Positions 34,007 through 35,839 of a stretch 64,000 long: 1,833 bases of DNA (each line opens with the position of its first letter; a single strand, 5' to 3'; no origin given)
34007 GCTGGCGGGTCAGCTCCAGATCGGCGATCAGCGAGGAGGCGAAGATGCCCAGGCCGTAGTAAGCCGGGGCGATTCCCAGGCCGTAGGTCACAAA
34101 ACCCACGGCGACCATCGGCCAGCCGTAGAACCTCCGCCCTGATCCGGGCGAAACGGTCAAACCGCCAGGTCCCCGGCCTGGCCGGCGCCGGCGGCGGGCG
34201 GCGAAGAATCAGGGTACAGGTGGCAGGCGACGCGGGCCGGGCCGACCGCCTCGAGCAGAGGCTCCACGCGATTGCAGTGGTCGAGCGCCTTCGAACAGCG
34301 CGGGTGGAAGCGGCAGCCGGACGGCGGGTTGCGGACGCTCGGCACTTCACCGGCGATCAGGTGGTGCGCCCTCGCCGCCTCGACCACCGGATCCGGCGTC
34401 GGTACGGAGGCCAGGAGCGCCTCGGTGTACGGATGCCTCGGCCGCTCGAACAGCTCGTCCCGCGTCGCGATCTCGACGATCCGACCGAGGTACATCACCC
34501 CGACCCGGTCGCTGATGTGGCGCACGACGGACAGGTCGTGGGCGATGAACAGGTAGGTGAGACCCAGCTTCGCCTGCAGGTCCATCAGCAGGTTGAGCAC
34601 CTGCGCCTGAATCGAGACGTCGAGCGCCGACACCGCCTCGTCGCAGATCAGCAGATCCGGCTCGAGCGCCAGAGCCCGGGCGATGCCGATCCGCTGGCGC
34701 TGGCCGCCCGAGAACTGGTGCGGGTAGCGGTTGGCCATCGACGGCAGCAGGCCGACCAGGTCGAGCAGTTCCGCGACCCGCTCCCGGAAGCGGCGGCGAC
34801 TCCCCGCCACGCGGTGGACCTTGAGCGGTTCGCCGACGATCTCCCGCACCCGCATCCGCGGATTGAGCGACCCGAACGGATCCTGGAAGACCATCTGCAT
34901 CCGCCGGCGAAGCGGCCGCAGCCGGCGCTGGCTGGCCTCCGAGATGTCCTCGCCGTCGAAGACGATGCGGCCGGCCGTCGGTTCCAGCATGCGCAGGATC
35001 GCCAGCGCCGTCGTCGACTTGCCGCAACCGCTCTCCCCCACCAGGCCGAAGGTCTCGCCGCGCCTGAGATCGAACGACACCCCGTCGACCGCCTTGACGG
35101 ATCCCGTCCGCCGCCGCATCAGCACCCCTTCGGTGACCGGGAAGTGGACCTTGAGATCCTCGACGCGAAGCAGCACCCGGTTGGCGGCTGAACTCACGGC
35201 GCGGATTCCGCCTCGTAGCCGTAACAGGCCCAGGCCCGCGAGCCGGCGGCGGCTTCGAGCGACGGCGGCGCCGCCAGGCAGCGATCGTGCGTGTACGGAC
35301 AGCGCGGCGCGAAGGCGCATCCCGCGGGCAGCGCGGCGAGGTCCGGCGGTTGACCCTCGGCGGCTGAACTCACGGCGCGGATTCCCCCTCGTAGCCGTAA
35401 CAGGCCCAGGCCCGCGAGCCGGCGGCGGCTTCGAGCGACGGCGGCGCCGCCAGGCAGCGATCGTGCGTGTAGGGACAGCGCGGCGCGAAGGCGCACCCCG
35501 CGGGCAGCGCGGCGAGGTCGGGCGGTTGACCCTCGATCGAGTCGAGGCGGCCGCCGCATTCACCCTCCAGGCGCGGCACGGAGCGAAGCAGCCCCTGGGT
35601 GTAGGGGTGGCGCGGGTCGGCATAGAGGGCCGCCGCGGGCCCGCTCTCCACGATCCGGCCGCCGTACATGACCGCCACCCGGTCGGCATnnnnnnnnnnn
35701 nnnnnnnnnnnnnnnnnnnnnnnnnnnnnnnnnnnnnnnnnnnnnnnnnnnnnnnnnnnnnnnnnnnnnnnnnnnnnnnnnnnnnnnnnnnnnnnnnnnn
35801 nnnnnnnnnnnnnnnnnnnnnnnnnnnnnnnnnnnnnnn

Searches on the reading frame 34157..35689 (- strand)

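Call 12: search_protein_families(library=pfam, proteins=[window:34157-35689:-], max_evalue=0.001)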
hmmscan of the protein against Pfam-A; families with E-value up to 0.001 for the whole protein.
window:34157-35689:- (510 aa): 2 families
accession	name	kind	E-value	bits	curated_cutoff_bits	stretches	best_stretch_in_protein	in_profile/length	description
PF00005.33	ABC_tran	-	4.8e-34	118.3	25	1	202-353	2-136/137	ABC transporter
PF08352.17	oligo_HPY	-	7.2e-21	74.8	27.1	1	405-472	1-65/65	Oligopeptide/dipeptide transporter, C-terminal region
